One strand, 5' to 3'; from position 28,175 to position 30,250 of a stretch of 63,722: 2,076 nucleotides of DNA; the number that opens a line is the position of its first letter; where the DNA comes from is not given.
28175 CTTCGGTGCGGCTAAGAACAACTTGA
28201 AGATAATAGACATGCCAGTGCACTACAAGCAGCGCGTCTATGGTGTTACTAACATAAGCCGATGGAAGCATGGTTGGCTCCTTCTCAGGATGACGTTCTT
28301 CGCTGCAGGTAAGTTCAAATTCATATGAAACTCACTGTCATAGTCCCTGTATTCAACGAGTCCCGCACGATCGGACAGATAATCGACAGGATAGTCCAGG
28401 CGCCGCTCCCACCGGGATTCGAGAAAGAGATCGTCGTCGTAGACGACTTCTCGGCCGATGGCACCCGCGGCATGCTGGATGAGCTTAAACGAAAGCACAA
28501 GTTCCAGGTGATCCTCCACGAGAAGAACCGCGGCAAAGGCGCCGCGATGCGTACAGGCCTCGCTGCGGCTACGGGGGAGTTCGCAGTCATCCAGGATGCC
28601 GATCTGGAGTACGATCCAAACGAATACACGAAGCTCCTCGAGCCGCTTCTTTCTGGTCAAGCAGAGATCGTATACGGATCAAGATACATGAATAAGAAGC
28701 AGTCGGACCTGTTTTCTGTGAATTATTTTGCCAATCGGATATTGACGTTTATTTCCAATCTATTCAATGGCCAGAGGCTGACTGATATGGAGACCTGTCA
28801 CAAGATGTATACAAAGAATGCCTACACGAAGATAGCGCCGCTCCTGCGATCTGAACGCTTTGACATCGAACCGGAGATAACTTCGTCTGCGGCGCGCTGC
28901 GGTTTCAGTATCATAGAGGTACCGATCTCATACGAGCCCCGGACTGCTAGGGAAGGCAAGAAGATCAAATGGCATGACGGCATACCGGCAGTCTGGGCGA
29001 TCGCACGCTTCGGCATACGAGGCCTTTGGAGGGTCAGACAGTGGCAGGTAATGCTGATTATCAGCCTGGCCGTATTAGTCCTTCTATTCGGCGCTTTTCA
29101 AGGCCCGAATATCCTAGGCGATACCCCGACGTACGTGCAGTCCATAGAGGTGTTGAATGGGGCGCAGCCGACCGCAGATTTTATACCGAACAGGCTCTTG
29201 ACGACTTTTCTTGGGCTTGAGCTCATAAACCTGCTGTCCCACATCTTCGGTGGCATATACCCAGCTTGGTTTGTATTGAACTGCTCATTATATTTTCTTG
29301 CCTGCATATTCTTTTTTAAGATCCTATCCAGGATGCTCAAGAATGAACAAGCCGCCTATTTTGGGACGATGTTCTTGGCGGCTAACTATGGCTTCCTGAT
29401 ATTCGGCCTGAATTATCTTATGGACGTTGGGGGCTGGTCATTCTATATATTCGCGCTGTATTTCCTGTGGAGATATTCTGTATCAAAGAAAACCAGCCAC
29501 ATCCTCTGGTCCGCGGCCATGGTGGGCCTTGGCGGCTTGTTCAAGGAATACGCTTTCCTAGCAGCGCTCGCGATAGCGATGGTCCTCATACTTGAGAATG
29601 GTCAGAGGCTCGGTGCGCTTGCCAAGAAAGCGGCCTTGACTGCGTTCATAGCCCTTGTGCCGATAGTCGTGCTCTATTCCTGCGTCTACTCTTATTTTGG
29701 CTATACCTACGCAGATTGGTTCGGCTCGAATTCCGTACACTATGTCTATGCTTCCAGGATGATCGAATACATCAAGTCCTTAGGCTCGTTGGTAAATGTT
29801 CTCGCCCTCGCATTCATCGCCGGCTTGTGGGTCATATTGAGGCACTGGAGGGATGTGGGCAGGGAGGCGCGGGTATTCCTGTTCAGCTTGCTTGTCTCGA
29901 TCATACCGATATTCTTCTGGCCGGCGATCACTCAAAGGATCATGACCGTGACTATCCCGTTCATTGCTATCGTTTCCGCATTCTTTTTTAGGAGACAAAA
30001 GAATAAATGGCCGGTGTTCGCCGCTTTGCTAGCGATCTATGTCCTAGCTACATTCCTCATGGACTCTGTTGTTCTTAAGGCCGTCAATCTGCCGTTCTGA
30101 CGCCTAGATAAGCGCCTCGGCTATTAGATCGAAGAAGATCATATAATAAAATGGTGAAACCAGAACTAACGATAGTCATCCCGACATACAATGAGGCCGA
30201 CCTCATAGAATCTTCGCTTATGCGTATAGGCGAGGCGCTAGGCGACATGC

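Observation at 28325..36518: Three fusions of polyprenyl-phosphate-sugar synthase-type GT2 domains to large polytopic (GT-C-like) domains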

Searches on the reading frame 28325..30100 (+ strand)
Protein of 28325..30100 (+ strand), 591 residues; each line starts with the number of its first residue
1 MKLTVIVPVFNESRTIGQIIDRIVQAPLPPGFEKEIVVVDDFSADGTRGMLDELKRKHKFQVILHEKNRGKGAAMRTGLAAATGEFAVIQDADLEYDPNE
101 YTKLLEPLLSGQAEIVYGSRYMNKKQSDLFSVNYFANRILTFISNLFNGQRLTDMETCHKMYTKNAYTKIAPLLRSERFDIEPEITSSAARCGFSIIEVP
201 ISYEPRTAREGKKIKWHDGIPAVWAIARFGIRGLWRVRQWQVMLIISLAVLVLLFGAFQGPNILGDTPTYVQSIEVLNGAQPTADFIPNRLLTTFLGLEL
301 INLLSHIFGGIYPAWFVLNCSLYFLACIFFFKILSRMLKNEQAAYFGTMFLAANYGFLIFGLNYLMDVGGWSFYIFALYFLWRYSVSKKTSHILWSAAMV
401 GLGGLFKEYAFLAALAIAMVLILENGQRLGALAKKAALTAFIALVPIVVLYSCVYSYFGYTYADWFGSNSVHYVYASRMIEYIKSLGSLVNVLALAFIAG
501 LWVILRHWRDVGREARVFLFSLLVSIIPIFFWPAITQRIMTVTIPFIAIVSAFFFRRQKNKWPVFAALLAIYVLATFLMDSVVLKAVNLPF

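Call 3: search_protein_families(library=pfam, proteins=[window:28325-30100:+], max_evalue=0.01)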
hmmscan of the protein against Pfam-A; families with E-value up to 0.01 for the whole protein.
window:28325-30100:+ (591 aa): 3 families
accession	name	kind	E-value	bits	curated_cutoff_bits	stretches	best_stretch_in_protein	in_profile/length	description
PF00535.33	Glycos_transf_2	-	1.5e-32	113.3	23.3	1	4-167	1-164/168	Glycosyl transferase family 2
PF13641.12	Glyco_tranf_2_3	-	9.4e-10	39.3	27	1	3-140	3-132/230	Glycosyltransferase like family 2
PF13231.12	PMT_2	-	2.2e-08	34.9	26.1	1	300-448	9-155/160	Dolichyl-phosphate-mannose-protein mannosyltransferase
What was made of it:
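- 28325..30100 (+): F1: 591-aa GT2 + minimal GT-C fusion. The GT2 domain is about residues 1-235 (28325-29029). The GT-C domain is residues 236-591 (29030-30097). The invariant first-loop Asp D266 is the codon at 29120-29122. Pfam GT2 1.5e-32 and PMT_2 2.2e-8 (call 3).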

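Call 13: search_solved_structures(query=window:28325-30100:+, max_evalue=0.01)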
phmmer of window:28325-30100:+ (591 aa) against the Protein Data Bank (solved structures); distinct sequences matched with E-value up to 0.01: 26.
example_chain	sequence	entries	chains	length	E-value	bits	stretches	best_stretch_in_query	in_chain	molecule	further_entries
5mlz_A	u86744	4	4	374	4.4e-16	62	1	1-123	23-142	Dolichol monophosphate mannose synthase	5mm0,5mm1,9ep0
9hwj_A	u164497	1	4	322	1.3e-12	50.5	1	2-208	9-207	Undecaprenyl-phosphate 4-deoxy-4-formamido-L-arabinose transferase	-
9bhc_C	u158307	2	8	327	1.7e-10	43.5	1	2-165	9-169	Undecaprenyl-phosphate 4-deoxy-4-formamido-L-arabinose transferase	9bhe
8vxh_A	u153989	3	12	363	2.3e-10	43.1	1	2-165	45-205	Undecaprenyl-phosphate 4-deoxy-4-formamido-L-arabinose transferase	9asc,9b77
6yv7_B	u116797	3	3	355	1.9e-09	40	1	2-96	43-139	Glycosyl transferase, family 2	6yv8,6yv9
6yv7_A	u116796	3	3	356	1.9e-09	40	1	2-96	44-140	Glycosyl transferase, family 2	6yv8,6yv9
6p61_A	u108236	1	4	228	2.5e-09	39.7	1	3-111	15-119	Glycosyltransferase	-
3bcv_A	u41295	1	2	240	2.8e-09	39.5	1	2-103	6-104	Putative glycosyltransferase protein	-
5eke_A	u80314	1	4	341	4.5e-08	35.5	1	2-128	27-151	Uncharacterized glycosyltransferase sll0501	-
5ekp_C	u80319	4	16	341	6.6e-08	35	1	2-128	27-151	Uncharacterized glycosyltransferase sll0501 | Glycosyltransferase sll0501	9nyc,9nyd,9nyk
9nye_A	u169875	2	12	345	6.7e-08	34.9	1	2-128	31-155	Glycosyltransferase sll0501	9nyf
7pdo_A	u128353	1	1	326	1.7e-07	33.6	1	3-117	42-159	Glucosyl-3-phosphoglycerate synthase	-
7p5l_A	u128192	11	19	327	1.7e-07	33.6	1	3-117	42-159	Glucosyl-3-phosphoglycerate synthase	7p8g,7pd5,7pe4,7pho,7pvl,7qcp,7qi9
5tze_C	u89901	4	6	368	2.5e-07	33.1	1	1-93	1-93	Glycosyl transferase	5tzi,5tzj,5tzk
5tz8_A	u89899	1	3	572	4.8e-07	32.1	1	1-93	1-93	Glycosyl transferase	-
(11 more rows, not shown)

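Call 15: find_homologous_proteins(query=window:28325-30100:+)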
Query window:28325-30100:+ (591 aa): 1419 proteins with E <= 0.001 among 8000 candidates; the best 120 are listed.
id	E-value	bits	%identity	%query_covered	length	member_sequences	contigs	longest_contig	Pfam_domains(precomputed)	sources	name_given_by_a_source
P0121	0.0e+0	1329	100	100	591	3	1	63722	PF13641.13,PF00535.33,PF13231.13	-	-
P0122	4.9e-245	833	62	100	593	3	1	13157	PF13641.13,PF00535.33,PF13231.13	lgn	-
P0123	1.7e-241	821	60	100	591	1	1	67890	PF13641.13,PF00535.33,PF13231.13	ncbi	-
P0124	3.2e-235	800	59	100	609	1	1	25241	PF10111.15,PF13641.13,PF00535.33,PF13231.13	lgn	-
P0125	3.1e-214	731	54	100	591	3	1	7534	PF13641.13,PF00535.33,PF13231.13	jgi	-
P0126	6.6e-199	681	53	100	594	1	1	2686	PF13641.13,PF00535.33,PF13231.13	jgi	jgi:glycosyltransferase involved in cell wall biosynthesis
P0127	1.0e-196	673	53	100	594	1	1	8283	PF13641.13,PF00535.33,PF13231.13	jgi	jgi:hypothetical protein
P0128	8.1e-193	660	51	100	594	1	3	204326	PF13641.13,PF00535.33,PF13231.13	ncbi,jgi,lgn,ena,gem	ncbi:MAG TPA: glycosyltransferase [Candidatus Paceibacterota bacterium]|jgi:Glycosyltransferases inv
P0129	7.1e-190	651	49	100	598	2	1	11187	PF10111.15,PF13641.13,PF00535.33,PF13231.13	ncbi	-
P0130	2.0e-182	626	49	100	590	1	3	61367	PF00535.33,PF13231.13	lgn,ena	-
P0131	6.1e-177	608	47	100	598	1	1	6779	PF00535.33,PF13231.13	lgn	-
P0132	2.4e-174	599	47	100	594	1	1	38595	PF10111.15,PF00535.33,PF13231.13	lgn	-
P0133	8.1e-163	561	46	100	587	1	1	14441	PF10111.15,PF13641.13,PF00535.33,PF13231.13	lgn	-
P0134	6.6e-152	525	44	99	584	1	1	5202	PF00535.33,PF13231.13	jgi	jgi:glycosyltransferase involved in cell wall biosynthesis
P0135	2.4e-147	510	44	100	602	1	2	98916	PF10111.15,PF00535.33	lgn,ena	-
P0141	9.7e-142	492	50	59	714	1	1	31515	PF13641.13,PF04138.21,PF00535.33,PF13231.13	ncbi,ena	-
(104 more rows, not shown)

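Call 32: search_protein_families(library=ncbifam, proteins=[window:28325-30100:+], max_evalue=0.001)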
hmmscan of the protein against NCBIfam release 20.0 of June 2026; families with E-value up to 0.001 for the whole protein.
window:28325-30100:+ (591 aa): 18 families
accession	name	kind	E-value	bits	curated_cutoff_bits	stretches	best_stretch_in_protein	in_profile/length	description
TIGR04182.1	glyco_TIGR04182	equivalog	8.6e-34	117.2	325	1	3-229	2-217/293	S-layer glycoprotein N-glycosyltransferase AglJ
TIGR03937.1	PgaC_IcaA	equivalog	4.9e-16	58.7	422.3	1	3-108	47-150/407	poly-beta-1,6-N-acetyl-D-glucosamine synthase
NF047588.1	GlcsyltransPgfSStrep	equivalog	7.8e-15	54.9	500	1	1-180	1-177/308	glycosyltransferase PgfS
NF007986.1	PRK10714.1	equivalog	4.8e-14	52.1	529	1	2-167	7-169/316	undecaprenyl-phosphate 4-deoxy-4-formamido-L-arabinose transferase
NF041875.1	EPS_EpsD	equivalog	1.3e-13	51.1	370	1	3-148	1-145/325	exopolysaccharide biosynthesis glycosyltransferase EpsD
NF007482.0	PRK10073.1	equivalog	1.6e-13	50.4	423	1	2-108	7-110/334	glycosyltransferase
NF041391.1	DPhHxTase_Halo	equivalog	1.1e-12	47.4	375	1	10-208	4-188/213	dolichyl-phosphate hexose transferase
NF010496.0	PRK13915.1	equivalog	2.5e-12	46.5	262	1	2-112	32-146/307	glucosyl-3-phosphoglycerate synthase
NF058614.1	PPMAGASynPpgS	equivalog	5.5e-11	42.3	370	1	5-164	4-159/226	polyprenyl-phospho-N-acetylgalactosaminyl synthase PpgS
TIGR03965.1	mycofact_glyco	equivalog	7e-11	41.7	280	1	3-109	76-180/467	mycofactocin biosynthesis glycosyltransferase MftF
TIGR04283.1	glyco_like_mftF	equivalog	7.2e-11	42.1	182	1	3-130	1-118/221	TIGR04283 family arsenosugar biosynthesis glycosyltransferase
NF047683.1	TeichurnBiosyTuaG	equivalog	2.7e-10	40.3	400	1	3-114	8-117/252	teichuronic acid biosynthesis protein TuaG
NF038302.1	EPS_HpsE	equivalog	4.8e-07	29.1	300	1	1-93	1-96/307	hormogonium polysaccharide biosynthesis glycosyltransferase HpsE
TIGR04009.1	wcaE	equivalog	9.4e-06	25.1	369.2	1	3-91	3-90/248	colanic acid biosynthesis glycosyltransferase WcaE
NF053739.1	GlytfEpsEBac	equivalog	2.5e-05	23.4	450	1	2-93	2-92/265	glycosyltransferase EpsE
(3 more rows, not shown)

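Call 41: predict_structure(alignment_id=A2)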
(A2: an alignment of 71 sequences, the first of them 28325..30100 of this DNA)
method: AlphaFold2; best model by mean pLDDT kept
length: 591 residues; sequences in the alignment: 71
mean_pLDDT: 94.3   pTM: 0.88
mean pLDDT of the five models: 94.3, 93.6, 93.5, 93.2, 92.8
residues with pLDDT >= 90: 512; 70-90: 67; 50-70: 12; < 50: 0
segments of 3 or more residues with pLDDT < 50: none
pLDDT, mean of each block of 10 residues (from residue 1): 97 95 97 98 96 96 97 96 98 92 98 97 83 87 93 91 98 92 95 96 77 74 92 90 97 96 94 96 93 97 97 98 99 98 98 97 97 99 97 98 97 98 95 96 97 96 89 89 92 96 96 97 97 93 98 97 97 95 78 54
secondary structure, 60 per line:
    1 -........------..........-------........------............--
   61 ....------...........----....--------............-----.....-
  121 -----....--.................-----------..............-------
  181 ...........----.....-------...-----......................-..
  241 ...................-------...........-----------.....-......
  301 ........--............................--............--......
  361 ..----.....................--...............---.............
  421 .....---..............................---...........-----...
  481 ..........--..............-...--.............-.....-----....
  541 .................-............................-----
elements in order: E2-9 H16-25 E33-40 H47-58 E61-64 H71-81 E86-89 H98-109 E115-119 H126-129 H132-148 E160-163 H164-173 H181-191 E196-200 H216-237 H239-259 H267-277 H289-293 H295-308 H311-338 H341-352 H355-362 H367-387 H390-404 H408-425 H429-458 H462-472 H478-490 H493-506 H513-525 H527-531 H537-557 H559-586
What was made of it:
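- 28325..30100 (+): AF2 pLDDT 94.3, pTM 0.88 (call 41).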

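Call 44: fold_search(model_id=the predicted structure, library=pdb)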
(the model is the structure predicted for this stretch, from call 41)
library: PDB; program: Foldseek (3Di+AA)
matches with E <= 10: 944; with E <= 0.001: 214
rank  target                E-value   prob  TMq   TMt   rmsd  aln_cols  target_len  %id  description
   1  9b77_A                1.8e-10  1.00  0.34  0.61   6.7       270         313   20  Cryo-EM Structure of the Glycosyltransferase ArnC from Salmonella enterica in the Apo State Determined on Krios micros (released 2025-02-05)
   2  8vxh_A                2.0e-10  1.00  0.34  0.62   6.6       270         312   20  Cryo-EM Structure of the Glycosyltransferase ArnC from Salmonella enterica in the Apo State Determined on Talos Arctic (released 2025-02-05)
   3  9bhc_B                3.3e-10  1.00  0.34  0.62   9.6       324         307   19  Salmonella undecaprenyl-phosphate 4-deoxy-4-formamido-L-arabinose transferase (ArnC) (released 2025-02-12)
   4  9asc_A                1.1e-09  1.00  0.34  0.62   6.7       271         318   20  Cryo-EM Structure of the Glycosyltransferase ArnC from Salmonella enterica in the UDP-bound State Determined on Talos  (released 2025-02-05)
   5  9bhc_A                1.1e-09  1.00  0.35  0.64   4.0       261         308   18  Salmonella undecaprenyl-phosphate 4-deoxy-4-formamido-L-arabinose transferase (ArnC) (released 2025-02-12)
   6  9hwj_A                1.5e-09  1.00  0.35  0.66   9.4       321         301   21  Structure of Undecaprenyl-phosphate 4-deoxy-4-formamido-L-arabinose transferase embedded in nanodisc (released 2026-01-14)
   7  9bhe_A                1.5e-09  1.00  0.35  0.63   8.8       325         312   21  Salmonella undecaprenyl-phosphate 4-deoxy-4-formamido-L-arabinose transferase (ArnC) bound to UDP (released 2025-02-12)
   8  5mlz                  2.8e-09  1.00  0.35  0.56  12.7       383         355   19  Dolichyl phosphate mannose synthase in complex with GDP and Mg2+ (released 2017-08-09)
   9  5mm1                  3.3e-09  1.00  0.34  0.56  13.0       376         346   19  Dolichyl phosphate mannose synthase in complex with GDP and dolichyl phosphate mannose (released 2017-08-09)
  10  9nyd_C                3.6e-09  1.00  0.33  0.62   6.4       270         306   19  Cryo-EM structure of the glycosyltransferase GtrB in the pre-catalysis and product-bound state (released 2025-12-17)
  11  9ep0                  3.9e-09  1.00  0.34  0.55  12.4       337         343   21  Dolichyl phosphate mannose synthase in complex with donor (GDP-Man) and traces of acceptor (Dol55P) and product (Dol55P- (released 2025-10-01)
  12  9bhe_B                4.1e-09  1.00  0.34  0.62   6.6       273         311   20  Salmonella undecaprenyl-phosphate 4-deoxy-4-formamido-L-arabinose transferase (ArnC) bound to UDP (released 2025-02-12)
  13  9nyc_A                9.4e-09  1.00  0.32  0.56   7.2       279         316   20  Cryo-EM structure of the glycosyltransferase GtrB in the substrate-bound state (released 2025-12-17)
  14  5ekp_D                1.1e-08  1.00  0.29  0.55  11.2       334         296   19  Structure of the polyisoprenyl-phosphate glycosyltransferase GtrB (WT) (released 2016-01-06)
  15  5eke_D                1.2e-08  1.00  0.29  0.55  10.9       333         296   19  Structure of the polyisoprenyl-phosphate glycosyltransferase GtrB (F215A mutant) (released 2016-01-06)
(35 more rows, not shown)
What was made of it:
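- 28325..30100 (+): N-domain matches ArnC/DPMS/GtrB (calls 13, 44).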

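Call 59: search_protein_families(library=pfam, proteins=[P0141], max_evalue=0.001)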
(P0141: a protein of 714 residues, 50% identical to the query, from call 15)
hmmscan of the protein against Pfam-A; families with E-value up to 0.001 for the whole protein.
P0141 (714 aa): 5 families
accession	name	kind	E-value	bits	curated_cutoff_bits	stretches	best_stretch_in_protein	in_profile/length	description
PF00535.33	Glycos_transf_2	-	1.4e-31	110.1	23.3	1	5-124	1-122/168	Glycosyl transferase family 2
PF04138.20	GtrA_DPMS_TM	-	3.8e-22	79.1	26.1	1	229-345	1-117/117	GtrA/DPMS, transmembrane domain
PF13231.12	PMT_2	-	2.4e-10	41.3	26.1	1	440-570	26-154/160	Dolichyl-phosphate-mannose-protein mannosyltransferase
PF13641.12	Glyco_tranf_2_3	-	5.7e-09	36.8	27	1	4-125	3-129/230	Glycosyltransferase like family 2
PF10111.15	Glyco_tranf_2_2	-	0.00021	21.3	27.3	1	5-103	1-103/276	Glycosyltransferase like family 2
